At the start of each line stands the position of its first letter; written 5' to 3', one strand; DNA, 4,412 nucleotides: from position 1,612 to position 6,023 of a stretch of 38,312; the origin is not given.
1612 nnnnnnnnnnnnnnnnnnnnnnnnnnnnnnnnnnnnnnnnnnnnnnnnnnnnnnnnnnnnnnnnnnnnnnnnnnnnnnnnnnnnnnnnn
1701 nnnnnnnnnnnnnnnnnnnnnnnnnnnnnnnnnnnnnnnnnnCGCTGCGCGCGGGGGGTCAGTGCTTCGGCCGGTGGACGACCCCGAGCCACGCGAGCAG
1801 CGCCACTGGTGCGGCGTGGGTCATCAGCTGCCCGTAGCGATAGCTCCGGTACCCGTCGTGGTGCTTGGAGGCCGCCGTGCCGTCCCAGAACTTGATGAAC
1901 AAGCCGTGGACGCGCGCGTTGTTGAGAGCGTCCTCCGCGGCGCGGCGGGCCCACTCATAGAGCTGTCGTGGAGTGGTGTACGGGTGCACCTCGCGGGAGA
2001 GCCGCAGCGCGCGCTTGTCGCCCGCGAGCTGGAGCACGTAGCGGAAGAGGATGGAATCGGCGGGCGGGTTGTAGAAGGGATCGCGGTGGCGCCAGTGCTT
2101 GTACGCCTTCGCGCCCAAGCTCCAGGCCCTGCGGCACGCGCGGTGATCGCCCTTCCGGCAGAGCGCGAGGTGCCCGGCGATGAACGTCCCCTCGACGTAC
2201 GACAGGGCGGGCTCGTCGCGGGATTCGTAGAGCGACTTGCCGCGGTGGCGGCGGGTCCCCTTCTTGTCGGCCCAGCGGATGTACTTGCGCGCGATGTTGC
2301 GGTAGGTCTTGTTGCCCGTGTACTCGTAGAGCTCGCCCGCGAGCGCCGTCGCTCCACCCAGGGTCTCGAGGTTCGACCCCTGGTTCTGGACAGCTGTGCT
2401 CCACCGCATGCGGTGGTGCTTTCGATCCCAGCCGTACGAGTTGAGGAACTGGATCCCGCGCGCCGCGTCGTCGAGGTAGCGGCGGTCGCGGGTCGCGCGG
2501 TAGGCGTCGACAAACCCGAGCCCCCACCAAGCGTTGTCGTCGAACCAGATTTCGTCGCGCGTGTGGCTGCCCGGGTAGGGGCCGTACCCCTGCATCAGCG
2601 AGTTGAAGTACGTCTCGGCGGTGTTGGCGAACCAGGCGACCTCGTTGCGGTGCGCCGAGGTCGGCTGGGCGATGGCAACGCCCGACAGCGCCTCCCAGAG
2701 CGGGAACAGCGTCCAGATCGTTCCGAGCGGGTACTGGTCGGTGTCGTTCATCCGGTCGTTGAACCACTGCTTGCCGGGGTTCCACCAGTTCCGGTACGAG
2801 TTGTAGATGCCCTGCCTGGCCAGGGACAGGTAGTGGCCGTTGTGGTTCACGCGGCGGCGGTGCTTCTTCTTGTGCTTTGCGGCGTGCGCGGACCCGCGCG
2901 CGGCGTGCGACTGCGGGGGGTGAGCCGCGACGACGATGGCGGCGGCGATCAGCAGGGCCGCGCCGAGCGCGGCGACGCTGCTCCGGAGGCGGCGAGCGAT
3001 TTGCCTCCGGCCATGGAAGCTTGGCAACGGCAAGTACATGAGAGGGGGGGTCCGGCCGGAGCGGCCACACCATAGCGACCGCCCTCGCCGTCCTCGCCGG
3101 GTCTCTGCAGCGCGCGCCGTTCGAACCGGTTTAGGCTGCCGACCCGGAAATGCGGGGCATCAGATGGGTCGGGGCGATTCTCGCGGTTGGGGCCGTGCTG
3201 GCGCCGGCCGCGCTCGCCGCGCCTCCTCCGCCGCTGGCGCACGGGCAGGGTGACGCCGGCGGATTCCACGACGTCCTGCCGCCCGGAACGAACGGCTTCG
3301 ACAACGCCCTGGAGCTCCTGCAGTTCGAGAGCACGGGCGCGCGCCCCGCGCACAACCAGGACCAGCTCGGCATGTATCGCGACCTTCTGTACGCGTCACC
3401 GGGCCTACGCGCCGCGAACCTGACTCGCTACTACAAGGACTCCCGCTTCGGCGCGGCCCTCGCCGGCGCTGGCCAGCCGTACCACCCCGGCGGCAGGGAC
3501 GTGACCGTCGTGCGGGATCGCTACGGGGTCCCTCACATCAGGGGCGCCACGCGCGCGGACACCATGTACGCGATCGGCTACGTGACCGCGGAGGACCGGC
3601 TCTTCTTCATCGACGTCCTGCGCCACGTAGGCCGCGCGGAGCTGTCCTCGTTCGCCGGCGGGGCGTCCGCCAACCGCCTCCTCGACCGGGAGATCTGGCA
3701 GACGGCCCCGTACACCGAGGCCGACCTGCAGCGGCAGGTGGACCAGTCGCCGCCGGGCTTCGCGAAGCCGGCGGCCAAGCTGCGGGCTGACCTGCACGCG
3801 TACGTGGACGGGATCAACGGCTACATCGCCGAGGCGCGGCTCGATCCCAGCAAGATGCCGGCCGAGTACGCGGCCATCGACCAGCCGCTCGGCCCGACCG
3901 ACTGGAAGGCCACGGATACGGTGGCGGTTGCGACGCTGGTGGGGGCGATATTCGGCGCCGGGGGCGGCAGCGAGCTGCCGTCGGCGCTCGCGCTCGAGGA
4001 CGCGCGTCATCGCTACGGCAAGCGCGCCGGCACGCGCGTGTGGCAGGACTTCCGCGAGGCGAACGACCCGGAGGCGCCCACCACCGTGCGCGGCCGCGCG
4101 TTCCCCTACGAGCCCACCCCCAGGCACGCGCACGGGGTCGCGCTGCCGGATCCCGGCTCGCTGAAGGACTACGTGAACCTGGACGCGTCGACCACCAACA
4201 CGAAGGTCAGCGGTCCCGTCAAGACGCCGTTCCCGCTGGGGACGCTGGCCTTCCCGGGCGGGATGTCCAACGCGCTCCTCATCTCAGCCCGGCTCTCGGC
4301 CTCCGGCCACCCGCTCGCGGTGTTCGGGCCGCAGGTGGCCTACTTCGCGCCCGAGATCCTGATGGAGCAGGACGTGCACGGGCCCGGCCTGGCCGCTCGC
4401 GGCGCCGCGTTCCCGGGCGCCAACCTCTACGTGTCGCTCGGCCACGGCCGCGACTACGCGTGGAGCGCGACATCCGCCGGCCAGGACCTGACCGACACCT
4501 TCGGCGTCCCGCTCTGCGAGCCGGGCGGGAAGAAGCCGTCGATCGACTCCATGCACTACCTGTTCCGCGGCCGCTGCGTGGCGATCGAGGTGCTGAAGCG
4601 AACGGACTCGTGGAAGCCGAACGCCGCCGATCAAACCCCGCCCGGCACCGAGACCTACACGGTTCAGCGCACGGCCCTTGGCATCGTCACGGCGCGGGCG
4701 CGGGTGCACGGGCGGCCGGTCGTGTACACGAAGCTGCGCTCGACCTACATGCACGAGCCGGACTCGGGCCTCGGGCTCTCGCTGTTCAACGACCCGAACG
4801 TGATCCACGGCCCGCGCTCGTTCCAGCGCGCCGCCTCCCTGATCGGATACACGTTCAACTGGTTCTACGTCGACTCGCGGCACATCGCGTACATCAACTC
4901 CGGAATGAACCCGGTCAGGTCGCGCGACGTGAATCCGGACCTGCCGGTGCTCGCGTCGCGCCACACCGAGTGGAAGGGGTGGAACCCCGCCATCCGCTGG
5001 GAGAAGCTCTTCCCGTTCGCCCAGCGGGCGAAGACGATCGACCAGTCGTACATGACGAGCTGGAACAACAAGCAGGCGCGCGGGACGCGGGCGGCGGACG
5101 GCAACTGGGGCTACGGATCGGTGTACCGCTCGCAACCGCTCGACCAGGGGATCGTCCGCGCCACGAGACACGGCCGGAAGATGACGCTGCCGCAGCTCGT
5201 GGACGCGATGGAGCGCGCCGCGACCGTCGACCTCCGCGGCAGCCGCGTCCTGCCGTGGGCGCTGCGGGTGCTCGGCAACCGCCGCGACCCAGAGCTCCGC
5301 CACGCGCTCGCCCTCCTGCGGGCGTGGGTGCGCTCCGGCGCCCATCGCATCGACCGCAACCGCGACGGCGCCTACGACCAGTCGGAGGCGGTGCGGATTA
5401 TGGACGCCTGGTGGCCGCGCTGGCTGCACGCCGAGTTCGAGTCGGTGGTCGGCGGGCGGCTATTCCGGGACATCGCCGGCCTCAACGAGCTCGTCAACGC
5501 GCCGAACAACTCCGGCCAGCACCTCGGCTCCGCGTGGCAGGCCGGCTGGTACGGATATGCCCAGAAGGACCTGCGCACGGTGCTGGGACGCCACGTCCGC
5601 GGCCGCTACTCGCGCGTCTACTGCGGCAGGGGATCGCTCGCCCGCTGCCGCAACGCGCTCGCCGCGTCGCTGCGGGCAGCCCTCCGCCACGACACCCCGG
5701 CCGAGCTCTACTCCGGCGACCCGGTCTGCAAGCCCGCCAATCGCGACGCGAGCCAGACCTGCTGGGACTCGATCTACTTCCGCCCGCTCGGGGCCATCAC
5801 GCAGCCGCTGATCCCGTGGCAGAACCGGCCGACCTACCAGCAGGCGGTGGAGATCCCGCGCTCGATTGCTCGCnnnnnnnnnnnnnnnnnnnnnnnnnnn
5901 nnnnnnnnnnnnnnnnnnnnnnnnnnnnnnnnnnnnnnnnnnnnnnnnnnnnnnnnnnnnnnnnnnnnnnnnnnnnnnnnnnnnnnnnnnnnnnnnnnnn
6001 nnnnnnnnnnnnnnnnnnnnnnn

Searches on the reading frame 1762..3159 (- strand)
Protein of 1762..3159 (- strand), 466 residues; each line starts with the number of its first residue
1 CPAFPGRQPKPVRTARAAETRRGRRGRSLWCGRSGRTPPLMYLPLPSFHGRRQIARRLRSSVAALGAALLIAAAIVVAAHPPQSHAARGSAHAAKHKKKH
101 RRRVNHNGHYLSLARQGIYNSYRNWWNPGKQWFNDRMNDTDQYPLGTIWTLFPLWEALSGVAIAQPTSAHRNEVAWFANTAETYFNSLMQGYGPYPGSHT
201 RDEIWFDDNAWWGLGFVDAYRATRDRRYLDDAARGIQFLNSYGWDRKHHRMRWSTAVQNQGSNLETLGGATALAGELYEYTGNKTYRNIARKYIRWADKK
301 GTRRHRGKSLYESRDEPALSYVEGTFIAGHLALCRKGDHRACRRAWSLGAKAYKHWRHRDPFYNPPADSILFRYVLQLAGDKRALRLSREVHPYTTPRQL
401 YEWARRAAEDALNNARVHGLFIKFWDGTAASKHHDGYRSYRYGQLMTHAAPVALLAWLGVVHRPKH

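Call 25: search_protein_families(library=pfam, proteins=[window:1762-3159:-], max_evalue=0.001)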
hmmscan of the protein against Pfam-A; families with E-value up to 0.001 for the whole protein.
window:1762-3159:- (466 aa): 1 family
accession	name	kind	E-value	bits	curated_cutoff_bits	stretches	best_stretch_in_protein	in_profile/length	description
PF03663.20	Glyco_hydro_76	-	1.5e-10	41.6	25.9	1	192-333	73-231/366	Glycosyl hydrolase family 76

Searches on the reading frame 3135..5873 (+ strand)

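Call 25: search_protein_families(library=pfam, proteins=[window:3135-5873:+], max_evalue=0.001)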
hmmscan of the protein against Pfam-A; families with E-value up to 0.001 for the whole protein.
window:3135-5873:+ (913 aa): 1 family
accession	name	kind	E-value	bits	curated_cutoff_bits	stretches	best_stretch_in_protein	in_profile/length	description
PF01804.23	Penicil_amidase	-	1.4e-98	332.1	21.3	1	122-791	1-531/675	Penicillin amidase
